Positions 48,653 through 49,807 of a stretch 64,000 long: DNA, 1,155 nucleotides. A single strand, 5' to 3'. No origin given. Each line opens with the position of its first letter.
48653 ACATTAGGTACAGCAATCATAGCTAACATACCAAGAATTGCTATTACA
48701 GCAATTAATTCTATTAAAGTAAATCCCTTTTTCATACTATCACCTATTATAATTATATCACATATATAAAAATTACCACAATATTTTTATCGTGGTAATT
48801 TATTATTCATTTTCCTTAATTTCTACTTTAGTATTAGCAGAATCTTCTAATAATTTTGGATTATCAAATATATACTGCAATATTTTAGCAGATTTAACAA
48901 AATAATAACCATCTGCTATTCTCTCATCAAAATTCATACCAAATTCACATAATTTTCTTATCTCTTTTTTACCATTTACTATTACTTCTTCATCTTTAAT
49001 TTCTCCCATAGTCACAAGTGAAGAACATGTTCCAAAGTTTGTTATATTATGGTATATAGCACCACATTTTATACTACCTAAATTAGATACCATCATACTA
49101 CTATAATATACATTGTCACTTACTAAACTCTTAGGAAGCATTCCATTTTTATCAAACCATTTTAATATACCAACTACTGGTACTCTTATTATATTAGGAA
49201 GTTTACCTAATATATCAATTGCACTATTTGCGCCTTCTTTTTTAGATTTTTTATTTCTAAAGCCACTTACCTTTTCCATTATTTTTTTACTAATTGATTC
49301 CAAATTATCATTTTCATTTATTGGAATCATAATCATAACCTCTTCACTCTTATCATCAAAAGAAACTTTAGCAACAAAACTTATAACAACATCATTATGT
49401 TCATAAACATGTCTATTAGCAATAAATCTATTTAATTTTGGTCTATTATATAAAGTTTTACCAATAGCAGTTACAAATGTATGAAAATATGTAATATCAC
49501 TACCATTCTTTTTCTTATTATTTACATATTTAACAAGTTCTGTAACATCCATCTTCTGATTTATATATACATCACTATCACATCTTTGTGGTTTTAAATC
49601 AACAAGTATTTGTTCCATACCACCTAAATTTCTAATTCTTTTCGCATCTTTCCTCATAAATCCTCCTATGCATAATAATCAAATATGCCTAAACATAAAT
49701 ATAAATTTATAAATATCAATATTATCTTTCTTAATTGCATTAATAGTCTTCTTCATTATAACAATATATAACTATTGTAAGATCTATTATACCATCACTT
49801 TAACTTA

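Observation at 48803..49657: Stand-alone E2 acyltransferase catalytic-domain homolog with the catalytic His replaced by Glu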

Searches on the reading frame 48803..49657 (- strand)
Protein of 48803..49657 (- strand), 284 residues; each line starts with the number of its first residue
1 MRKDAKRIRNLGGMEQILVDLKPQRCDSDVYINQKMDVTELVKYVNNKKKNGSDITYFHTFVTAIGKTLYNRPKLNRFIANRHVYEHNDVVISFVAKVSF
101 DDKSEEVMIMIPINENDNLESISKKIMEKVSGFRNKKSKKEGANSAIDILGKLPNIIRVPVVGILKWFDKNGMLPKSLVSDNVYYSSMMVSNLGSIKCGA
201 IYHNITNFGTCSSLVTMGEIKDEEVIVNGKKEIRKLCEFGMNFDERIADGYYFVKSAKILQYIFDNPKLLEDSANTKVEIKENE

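Call 4: search_protein_families(library=pfam, proteins=[window:48803-49657:-], max_evalue=1)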
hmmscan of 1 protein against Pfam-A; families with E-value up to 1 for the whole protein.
window:48803-49657:- (284 aa): 1 family
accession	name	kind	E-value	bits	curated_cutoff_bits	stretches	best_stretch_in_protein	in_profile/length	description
PF00198.28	2-oxoacid_dh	-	2e-13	50.7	23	2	180-270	142-230/232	2-oxoacid dehydrogenases acyltransferase (catalytic domain)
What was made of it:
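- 48803..49657 (-): CDS, 284 aa: stand-alone E2/CAT-fold acyltransferase homologue. PF00198 E=2e-13 (call 4).
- On 2-oxoacid dehydrogenase E2 component (dihydrolipoyl acyltransferase): There is no other Pfam hit at E<=1 (call 4).
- Checked: No lipoyl or subunit-binding domain is found (call 4).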

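Call 5: search_protein_families(library=ncbifam, proteins=[window:48803-49657:-], max_evalue=1)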
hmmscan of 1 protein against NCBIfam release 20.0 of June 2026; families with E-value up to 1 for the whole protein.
window:48803-49657:- (284 aa): 5 families
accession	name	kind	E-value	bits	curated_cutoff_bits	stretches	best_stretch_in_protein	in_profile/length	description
NF011416.0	PRK14843.1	equivalog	0.0001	21.3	429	1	176-267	253-342/347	dihydrolipoamide acetyltransferase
NF004309.0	PRK05704.1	equivalog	0.00086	18.8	449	1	211-268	345-402/408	2-oxoglutarate dehydrogenase complex dihydrolipoyllysine-residue succinyltransferase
TIGR01347.1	sucB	equivalog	0.0049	16.1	378.65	1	212-267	342-397/404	dihydrolipoyllysine-residue succinyltransferase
NF008814.0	PRK11854.1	equivalog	0.025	13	722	1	33-140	436-547/637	pyruvate dehydrogenase complex dihydrolipoyllysine-residue acetyltransferase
TIGR02927.1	SucB_Actino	equivalog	0.034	12.9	423.45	1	47-139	390-480/579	2-oxoglutarate dehydrogenase, E2 component, dihydrolipoamide succinyltransferase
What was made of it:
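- On 2-oxoacid dehydrogenase E2 component (dihydrolipoyl acyltransferase): The window protein scores 13-21 bits against cutoffs of 378-722 (call 5).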

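Call 6: search_solved_structures(query=window:48803-49657:-, max_evalue=10, show_alignments=3)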
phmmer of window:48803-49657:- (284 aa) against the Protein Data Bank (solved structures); distinct sequences matched with E-value up to 10: 10.
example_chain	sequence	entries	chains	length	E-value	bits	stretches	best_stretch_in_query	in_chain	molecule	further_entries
3mae_A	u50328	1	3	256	2.9e-06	30.4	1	34-140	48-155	2-oxoisovalerate dehydrogenase E2 component, dihydrolipoamide acetyltransferase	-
9njt_A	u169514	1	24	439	0.0003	23.7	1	211-269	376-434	Dihydrolipoyllysine-residue succinyltransferase component of 2-oxoglutarate dehydrogenase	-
7q5q_B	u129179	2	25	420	0.0018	21.2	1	212-270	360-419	Dihydrolipoyllysine-residue succinyltransferase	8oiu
1c4t_A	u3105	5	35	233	0.0019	21.1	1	212-268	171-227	PROTEIN (DIHYDROLIPOAMIDE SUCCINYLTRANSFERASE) | DIHYDROLIPOAMIDE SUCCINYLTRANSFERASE | Dihydrolipoyllysine-residue succinyltransferase component of 2-oxoglutar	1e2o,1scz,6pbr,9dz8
8xll_A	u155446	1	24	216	0.08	15.8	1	210-270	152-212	Dihydrolipoyllysine-residue succinyltransferase component of 2-oxoglutarate dehydrogenase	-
7uol_D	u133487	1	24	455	0.081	15.8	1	210-270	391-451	Dihydrolipoyllysine-residue succinyltransferase component of 2-oxoglutarate dehydrogenase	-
8x02_A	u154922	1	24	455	0.16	14.8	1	210-270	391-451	Dihydrolipoyllysine-residue succinyltransferase component of 2-oxoglutarate dehydrogenase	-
6h05_A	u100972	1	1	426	0.51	13.1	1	211-270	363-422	Dihydrolipoyllysine-residue succinyltransferase component of 2-oxoglutarate dehydrogenase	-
9m7y_G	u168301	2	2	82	1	12.1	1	213-248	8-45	gp79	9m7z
1b5s_A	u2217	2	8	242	1.1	12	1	186-270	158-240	DIHYDROLIPOAMIDE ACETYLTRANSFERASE | Dihydrolipoyllysine-residue acetyltransferase component of pyruvate dehydrogenase complex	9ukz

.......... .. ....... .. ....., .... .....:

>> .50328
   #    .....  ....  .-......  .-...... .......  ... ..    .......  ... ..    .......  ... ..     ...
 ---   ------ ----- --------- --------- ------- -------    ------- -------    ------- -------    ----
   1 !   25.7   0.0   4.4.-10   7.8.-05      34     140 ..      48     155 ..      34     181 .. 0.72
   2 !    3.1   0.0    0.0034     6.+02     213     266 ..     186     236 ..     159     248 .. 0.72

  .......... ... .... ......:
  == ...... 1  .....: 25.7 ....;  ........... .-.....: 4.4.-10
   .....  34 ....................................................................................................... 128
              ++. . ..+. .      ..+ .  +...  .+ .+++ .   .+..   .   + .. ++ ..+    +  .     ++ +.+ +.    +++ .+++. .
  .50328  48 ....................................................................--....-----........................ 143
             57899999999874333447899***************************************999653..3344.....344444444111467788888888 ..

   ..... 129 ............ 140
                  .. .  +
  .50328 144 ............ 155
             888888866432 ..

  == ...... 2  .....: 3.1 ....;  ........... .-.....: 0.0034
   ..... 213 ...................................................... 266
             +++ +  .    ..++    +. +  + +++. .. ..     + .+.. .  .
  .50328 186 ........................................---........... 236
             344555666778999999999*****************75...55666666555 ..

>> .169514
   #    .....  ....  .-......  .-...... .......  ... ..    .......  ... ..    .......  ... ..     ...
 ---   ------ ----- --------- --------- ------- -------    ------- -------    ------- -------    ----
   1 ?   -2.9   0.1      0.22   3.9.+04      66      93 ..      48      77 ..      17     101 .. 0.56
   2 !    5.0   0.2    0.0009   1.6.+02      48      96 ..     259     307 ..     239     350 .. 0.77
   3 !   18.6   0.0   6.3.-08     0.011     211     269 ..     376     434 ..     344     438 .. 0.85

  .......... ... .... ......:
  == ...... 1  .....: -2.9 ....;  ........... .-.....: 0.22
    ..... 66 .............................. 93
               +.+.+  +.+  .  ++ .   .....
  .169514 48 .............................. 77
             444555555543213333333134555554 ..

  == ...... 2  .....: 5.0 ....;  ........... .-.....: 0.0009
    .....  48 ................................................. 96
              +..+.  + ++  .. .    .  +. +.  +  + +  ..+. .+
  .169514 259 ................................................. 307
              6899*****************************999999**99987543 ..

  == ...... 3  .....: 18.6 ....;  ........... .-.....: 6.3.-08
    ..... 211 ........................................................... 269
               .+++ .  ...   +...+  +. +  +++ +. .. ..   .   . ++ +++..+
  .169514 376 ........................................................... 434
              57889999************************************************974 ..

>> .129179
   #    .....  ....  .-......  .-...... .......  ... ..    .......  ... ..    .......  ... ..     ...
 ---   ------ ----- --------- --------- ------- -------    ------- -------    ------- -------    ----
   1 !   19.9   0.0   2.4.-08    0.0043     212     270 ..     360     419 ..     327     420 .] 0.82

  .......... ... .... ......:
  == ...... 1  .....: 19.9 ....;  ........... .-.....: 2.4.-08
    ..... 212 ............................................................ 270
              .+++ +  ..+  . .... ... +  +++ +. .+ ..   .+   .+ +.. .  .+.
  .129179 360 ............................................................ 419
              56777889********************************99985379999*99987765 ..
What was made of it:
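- On Chloramphenicol acetyltransferase (type A CAT): There is no sequence-level hit to CAT (calls 4, 6).
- Closest known: Chloramphenicol acetyltransferase. Different: Sequence similarity of the query is to E2, not to CAT (calls 4, 6).
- Checked: single sequence against 3MAE, 9NJT and 7Q5Q (call 6);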

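Call 7: find_homologous_proteins(query=window:48803-49657:-, max_evalue=0.001)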
Query window:48803-49657:- (284 aa): 4440 proteins with E <= 0.001 among 5128 candidates; the best 120 are listed.
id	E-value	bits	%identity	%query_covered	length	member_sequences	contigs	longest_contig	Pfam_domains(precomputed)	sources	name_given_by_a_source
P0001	1.1e-182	624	100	100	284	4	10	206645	PF00198.29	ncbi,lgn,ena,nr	ncbi:MAG: 2-oxo acid dehydrogenase subunit E2 [Bacilli bacterium]|nr:2-oxo acid dehydrogenase subuni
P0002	3.5e-166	569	89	99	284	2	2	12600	PF00198.29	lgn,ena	-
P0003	5.9e-161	552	86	99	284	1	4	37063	PF00198.29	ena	-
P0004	2.3e-158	544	85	99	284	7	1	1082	PF00198.29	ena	-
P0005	1.1e-157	542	85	99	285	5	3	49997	PF00198.29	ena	-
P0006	1.2e-152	525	82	99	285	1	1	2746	PF00198.29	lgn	-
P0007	5.2e-150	516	80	99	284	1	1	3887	PF00198.29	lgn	-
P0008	2.1e-149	514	80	99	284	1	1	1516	PF00198.29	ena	-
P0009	3.4e-148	510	79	99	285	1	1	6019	PF00198.29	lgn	-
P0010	1.3e-147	509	78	99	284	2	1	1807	PF00198.29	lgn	-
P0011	2.4e-147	508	79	99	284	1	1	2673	PF00198.29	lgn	-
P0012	2.6e-147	508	79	99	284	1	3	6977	PF00198.29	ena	-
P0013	2.7e-146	504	78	99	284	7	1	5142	PF00198.29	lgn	-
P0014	3.3e-146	504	78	99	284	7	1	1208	PF00198.29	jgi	-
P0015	1.2e-145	502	77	99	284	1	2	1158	PF00198.29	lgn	-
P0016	2.8e-145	501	77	99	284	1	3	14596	PF00198.29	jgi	-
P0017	3.6e-144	497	75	99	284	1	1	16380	PF00198.29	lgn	-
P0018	4.9e-144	497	77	99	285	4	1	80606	PF00198.29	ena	-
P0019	9.7e-144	496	77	99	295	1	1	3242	PF00198.29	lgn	-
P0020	1.4e-143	495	77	99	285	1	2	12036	PF00198.29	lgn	-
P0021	3.1e-143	494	76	99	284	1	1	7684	PF00198.29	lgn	-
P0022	7.9e-143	493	78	99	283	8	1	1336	PF00198.29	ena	-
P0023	3.2e-142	491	76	99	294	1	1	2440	PF00198.29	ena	-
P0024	5.6e-142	490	77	99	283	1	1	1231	PF00198.29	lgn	-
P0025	5.8e-142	490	77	98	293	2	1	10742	PF00198.29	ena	-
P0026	5.9e-142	490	76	99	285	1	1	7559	PF00198.29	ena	-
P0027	7.2e-142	490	76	99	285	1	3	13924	PF00198.29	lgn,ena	-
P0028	7.4e-142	490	77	98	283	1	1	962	PF00198.29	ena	-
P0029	7.8e-142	490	75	99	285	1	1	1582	PF00198.29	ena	-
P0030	9.9e-142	489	75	99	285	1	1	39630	PF00198.29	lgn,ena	-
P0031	1.0e-141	489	76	99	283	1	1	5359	PF00198.29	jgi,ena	-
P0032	1.0e-141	489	75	99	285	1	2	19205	PF00198.29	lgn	-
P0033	1.1e-141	489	75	99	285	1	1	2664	PF00198.29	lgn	-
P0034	1.2e-141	489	75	99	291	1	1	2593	PF00198.29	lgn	-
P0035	1.2e-141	489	75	99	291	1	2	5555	PF00198.29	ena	-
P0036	1.2e-141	489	75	99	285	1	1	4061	PF00198.29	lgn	-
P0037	1.6e-141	489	75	99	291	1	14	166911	PF00198.29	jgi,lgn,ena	-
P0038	1.6e-141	489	76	99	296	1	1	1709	PF00198.29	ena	-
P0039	2.3e-141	488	75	99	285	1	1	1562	PF00198.29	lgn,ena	-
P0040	2.4e-141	488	75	99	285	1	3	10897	PF00198.29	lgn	-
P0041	2.5e-141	488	76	99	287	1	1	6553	PF00198.29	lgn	-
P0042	2.6e-141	488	75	99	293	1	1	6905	PF00198.29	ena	-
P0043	3.4e-141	488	75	99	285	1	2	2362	PF00198.29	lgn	-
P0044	4.0e-141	487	75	99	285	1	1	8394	PF00198.29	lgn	-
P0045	4.6e-141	487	75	99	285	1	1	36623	PF00198.29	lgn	-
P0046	5.0e-141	487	78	95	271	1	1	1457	PF00198.29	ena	-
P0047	5.0e-141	487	74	99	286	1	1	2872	PF00198.29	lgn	-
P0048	6.6e-141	487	75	99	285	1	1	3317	PF00198.29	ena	-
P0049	6.8e-141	487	75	98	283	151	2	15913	PF00198.29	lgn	-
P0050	8.9e-141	486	75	99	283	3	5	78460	PF00198.29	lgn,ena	-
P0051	9.4e-141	486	75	99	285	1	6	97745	PF00198.29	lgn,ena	-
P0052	1.1e-140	486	74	99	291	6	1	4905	PF00198.29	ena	-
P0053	1.3e-140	486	75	99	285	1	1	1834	PF00198.29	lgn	-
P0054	1.5e-140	485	76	99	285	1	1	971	PF00198.29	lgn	-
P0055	1.6e-140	485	75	99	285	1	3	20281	PF00198.29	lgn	-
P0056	1.9e-140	485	74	99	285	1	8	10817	PF00198.29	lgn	-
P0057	2.2e-140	485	75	99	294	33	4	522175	PF00198.29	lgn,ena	-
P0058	2.6e-140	485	75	99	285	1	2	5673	PF00198.29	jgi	-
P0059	2.6e-140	485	75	99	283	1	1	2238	PF00198.29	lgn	-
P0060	3.0e-140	484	73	99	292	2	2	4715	PF00198.29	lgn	-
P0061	3.2e-140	484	74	99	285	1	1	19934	PF00198.29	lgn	-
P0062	4.6e-140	484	76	99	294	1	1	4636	PF00198.29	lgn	-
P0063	4.7e-140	484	75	99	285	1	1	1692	PF00198.29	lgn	-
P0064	4.7e-140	484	76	99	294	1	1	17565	PF00198.29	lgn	-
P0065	4.9e-140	484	75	99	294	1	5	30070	PF00198.29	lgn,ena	-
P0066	6.2e-140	483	74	99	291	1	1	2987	PF00198.29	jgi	-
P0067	9.0e-140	483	75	98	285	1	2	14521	PF00198.29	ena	-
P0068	9.5e-140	483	75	99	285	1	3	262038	PF00198.29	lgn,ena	-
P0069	1.3e-139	482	71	99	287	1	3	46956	PF00198.29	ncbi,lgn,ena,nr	ncbi:MAG: 2-oxo acid dehydrogenase subunit E2 [Bacilli bacterium]|nr:2-oxo acid dehydrogenase subuni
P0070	1.4e-139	482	73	99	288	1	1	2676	PF00198.29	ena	-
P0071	1.5e-139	482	71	99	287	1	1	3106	PF00198.29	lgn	-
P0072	1.6e-139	482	73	99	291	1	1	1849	PF00198.29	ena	-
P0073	1.7e-139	482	73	99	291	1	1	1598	PF00198.29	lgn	-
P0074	1.7e-139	482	73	99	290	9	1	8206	PF00198.29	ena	-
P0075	1.8e-139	482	76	99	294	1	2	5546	PF00198.29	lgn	-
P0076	1.9e-139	482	72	99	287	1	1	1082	PF00198.29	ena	-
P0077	2.0e-139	482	75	99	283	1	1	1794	PF00198.29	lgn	-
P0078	3.2e-139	481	75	99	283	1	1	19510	PF00198.29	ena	-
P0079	3.4e-139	481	74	99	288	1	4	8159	PF00198.29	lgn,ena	-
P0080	3.5e-139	481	76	99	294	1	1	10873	PF00198.29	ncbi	-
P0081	4.7e-139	481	74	99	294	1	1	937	PF00198.29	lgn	-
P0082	4.9e-139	480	73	99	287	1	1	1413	PF00198.29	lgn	-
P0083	5.3e-139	480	74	99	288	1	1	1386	PF00198.29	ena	-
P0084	6.2e-139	480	75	99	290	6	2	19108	PF00198.29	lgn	-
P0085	8.5e-139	480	74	99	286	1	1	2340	PF00198.29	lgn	-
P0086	9.9e-139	479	73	99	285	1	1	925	PF00198.29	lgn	-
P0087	1.1e-138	479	72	99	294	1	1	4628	PF00198.29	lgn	-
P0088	1.3e-138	479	73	99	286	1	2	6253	PF00198.29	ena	-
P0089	1.5e-138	479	73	99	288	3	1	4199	PF00198.29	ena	-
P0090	1.7e-138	479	76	99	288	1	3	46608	PF00198.29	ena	-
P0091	1.8e-138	479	74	99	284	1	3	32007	PF00198.29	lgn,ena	-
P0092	1.9e-138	479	75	98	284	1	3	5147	PF00198.29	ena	-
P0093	2.0e-138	478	73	99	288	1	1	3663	PF00198.29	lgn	-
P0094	2.1e-138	478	74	99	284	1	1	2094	PF00198.29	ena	-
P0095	2.2e-138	478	74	99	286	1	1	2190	PF00198.29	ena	-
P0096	2.7e-138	478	72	99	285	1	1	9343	PF00198.29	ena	-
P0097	2.9e-138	478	74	99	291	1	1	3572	PF00198.29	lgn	-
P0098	3.1e-138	478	72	99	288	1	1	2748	PF00198.29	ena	-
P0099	3.2e-138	478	73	99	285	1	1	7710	PF00198.29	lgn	-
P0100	5.0e-138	477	72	99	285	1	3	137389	PF00198.29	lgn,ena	-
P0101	5.0e-138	477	73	99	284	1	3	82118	PF00198.29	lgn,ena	-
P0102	5.2e-138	477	76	99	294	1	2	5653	PF00198.29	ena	-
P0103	6.8e-138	477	73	97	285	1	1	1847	PF00198.29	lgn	-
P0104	7.3e-138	477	73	99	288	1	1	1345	PF00198.29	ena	-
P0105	7.6e-138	477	73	99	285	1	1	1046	PF00198.29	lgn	-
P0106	7.7e-138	477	71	99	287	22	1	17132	PF00198.29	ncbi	-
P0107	7.8e-138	477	74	99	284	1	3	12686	PF00198.29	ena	-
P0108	8.5e-138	476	74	99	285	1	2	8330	PF00198.29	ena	-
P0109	8.8e-138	476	73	99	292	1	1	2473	PF00198.29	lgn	-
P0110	1.0e-137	476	72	99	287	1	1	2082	PF00198.29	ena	-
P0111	1.1e-137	476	73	99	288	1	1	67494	PF00198.29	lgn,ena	-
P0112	2.3e-137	475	71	99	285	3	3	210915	PF00198.29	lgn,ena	-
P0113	3.1e-137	475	72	99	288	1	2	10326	PF00198.29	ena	-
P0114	3.5e-137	474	74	99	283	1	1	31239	PF00198.29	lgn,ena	-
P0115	4.0e-137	474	73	99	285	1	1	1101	PF00198.29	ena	-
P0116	4.7e-137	474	71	99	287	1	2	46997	PF00198.29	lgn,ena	-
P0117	4.7e-137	474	72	99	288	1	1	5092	PF00198.29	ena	-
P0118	6.6e-137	473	73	99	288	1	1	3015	PF00198.29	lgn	-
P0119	7.6e-137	473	71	99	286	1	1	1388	PF00198.29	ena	-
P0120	8.5e-137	473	71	99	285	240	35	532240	PF00198.29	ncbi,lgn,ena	-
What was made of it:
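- The source annotation is '2-oxo acid dehydrogenase subunit E2' (call 7), and there is a PF00198 match (call 4).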

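Call 16: find_encoding_contigs(protein=P0001, flank=6000, max_places=3)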
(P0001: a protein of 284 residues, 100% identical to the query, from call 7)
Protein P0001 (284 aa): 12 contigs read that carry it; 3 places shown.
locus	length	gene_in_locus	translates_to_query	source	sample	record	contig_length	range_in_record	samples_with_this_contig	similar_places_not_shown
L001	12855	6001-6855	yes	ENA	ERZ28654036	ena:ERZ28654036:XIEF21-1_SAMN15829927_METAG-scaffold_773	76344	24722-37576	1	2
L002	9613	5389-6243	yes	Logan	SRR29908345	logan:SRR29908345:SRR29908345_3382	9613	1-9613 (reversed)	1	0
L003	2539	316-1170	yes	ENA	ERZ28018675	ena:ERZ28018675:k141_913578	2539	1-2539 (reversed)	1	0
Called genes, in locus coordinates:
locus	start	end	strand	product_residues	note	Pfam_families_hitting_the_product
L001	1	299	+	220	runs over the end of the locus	-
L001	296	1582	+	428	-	-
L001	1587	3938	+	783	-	PF02368:Big_2 (faint), PF17424:DUF5411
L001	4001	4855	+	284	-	-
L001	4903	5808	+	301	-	-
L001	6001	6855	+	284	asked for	PF00198:2-oxoacid_dh (weak)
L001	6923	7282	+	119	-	PF07963:N_methyl (weak)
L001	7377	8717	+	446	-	PF01225:Mur_ligase, PF08245:Mur_ligase_M, PF02875:Mur_ligase_C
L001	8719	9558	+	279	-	PF00763:THF_DHG_CYH, PF02882:THF_DHG_CYH_C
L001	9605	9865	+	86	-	PF04232:SpoVS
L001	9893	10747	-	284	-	PF01297:ZnuA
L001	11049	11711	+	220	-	PF14622:Ribonucleas_3_3, PF00636:Ribonuclease_3, PF00035:dsrm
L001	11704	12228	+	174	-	PF02397:Bac_transf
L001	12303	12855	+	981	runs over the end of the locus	PF02463:SMC_N, PF13304:AAA_21 (weak), PF13476:AAA_23, PF13555:AAA_29 (weak), PF06470:SMC_hinge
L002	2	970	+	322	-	?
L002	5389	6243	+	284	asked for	PF00198:2-oxoacid_dh (weak)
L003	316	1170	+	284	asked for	PF00198:2-oxoacid_dh (weak)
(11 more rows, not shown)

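Call 17: find_encoding_contigs(protein=P0120, flank=6000, max_places=3)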
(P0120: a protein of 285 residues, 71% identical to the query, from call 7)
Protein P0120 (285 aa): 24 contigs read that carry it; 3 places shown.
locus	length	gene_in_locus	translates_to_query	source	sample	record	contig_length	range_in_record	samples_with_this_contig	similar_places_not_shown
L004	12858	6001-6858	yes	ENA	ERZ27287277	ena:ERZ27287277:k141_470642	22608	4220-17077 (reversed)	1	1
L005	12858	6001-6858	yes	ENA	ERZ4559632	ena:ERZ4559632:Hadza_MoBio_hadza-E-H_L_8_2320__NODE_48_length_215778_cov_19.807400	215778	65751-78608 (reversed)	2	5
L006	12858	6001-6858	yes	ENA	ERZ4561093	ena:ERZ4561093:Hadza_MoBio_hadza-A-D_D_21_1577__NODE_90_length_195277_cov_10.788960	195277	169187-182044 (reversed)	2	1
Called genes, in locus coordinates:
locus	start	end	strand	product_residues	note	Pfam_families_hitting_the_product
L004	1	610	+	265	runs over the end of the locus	-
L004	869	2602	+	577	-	PF01336:tRNA_anti-codon, PF00152:tRNA-synt_2, PF02938:GAD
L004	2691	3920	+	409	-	PF01841:Transglut_core, PF04473:DUF553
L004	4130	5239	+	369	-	PF00438:S-AdoMet_synt_N, PF02772:S-AdoMet_synt_M, PF02773:S-AdoMet_synt_C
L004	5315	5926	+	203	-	PF02661:Fic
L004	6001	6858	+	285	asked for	PF00198:2-oxoacid_dh (weak)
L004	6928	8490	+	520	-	PF09479:Flg_new (faint), PF18998:Flg_new_2 (faint), PF12810:ALK_LTK_GRD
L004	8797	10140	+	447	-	PF01225:Mur_ligase, PF08245:Mur_ligase_M, PF02875:Mur_ligase_C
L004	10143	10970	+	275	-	PF00763:THF_DHG_CYH, PF02882:THF_DHG_CYH_C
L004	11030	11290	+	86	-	PF04232:SpoVS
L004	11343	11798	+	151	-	-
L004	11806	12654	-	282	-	PF01297:ZnuA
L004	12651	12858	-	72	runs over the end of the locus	PF01809:YidD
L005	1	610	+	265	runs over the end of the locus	-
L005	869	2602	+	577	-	PF01336:tRNA_anti-codon, PF00152:tRNA-synt_2, PF02938:GAD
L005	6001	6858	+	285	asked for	PF00198:2-oxoacid_dh (weak)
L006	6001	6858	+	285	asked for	PF00198:2-oxoacid_dh (weak)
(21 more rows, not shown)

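Call 23: predict_structure(alignment_id=A1)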
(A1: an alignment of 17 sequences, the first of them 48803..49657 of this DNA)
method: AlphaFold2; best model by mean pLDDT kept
length: 284 residues; sequences in the alignment: 17
mean_pLDDT: 60.3   pTM: 0.61
mean pLDDT of the five models: 60.3, 54.7, 44.0, 40.5, 39.2
residues with pLDDT >= 90: 41; 70-90: 61; 50-70: 67; < 50: 115
segments of 3 or more residues with pLDDT < 50: 1-14, 17-29, 74-88, 98-105, 137-155, 177-212, 244-249, 282-284
pLDDT, mean of each block of 10 residues (from residue 1): 37 48 42 79 92 85 82 48 42 54 51 86 83 54 39 50 57 52 29 24 28 56 87 83 49 74 95 89 45
secondary structure, 60 per line:
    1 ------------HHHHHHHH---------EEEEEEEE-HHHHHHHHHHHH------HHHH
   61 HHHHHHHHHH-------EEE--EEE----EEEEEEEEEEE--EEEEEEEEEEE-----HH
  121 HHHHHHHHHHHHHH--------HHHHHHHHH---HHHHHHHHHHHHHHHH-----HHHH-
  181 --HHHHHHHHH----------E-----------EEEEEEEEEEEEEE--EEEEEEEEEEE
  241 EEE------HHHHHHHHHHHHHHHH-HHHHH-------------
elements in order: H13-20 E30-37 H39-50 H57-70 E78-80 E83-85 E90-100 E103-113 H119-134 H143-151 H155-170 H176-179 H183-191 E214-227 E230-243 H250-265 H267-271
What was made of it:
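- Tried and rejected: First structure prediction with 17 close homologues gave pLDDT 60 and was not used (call 23).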
